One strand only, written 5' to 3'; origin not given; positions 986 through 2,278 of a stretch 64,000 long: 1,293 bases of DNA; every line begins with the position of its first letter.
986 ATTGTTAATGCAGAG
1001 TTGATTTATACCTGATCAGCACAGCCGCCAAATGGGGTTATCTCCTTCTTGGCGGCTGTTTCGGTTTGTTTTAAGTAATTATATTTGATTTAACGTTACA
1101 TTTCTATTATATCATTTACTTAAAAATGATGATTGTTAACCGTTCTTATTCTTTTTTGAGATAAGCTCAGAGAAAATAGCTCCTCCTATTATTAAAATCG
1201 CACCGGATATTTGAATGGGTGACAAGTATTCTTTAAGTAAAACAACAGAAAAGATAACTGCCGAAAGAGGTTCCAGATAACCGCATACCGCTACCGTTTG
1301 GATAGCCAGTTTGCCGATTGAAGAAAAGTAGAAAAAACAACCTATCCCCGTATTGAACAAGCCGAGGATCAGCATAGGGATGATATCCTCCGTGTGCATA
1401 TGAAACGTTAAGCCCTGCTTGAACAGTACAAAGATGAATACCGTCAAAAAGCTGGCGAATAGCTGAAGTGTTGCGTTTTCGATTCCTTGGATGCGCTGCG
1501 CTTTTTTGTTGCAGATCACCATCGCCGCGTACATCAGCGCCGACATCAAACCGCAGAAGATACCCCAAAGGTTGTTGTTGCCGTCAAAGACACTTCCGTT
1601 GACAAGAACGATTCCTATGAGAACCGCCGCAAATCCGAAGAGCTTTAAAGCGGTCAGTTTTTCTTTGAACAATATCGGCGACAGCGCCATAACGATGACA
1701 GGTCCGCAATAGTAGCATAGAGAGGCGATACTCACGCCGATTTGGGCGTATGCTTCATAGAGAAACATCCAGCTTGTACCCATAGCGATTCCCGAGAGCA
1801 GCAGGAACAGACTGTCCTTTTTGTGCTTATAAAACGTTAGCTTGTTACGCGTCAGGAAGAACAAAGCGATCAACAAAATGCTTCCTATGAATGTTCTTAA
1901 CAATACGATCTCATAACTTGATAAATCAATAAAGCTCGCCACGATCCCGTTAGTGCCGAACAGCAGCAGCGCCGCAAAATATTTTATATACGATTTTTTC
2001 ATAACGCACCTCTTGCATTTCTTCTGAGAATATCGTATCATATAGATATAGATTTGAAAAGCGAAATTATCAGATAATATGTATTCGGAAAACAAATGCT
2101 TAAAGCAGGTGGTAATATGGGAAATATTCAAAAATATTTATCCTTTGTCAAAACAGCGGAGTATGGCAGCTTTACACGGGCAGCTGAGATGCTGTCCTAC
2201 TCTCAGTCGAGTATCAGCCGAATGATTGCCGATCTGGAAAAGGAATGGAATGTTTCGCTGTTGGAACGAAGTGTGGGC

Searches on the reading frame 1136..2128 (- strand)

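Call 72: search_protein_families(library=padloc, alignment_id=A5, max_evalue=1e-10)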
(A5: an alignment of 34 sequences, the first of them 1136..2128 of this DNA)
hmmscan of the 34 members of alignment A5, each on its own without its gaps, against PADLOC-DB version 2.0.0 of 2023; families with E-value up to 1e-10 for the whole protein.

A. member 1, window:1136-2128:- (330 aa): 0 families

B. families by the number of members that match (of 34 scanned): 2 families
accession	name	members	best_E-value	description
PDLC04135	mad3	2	2.5e-28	mads_3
PDLC04899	PDC-S07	1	5e-45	-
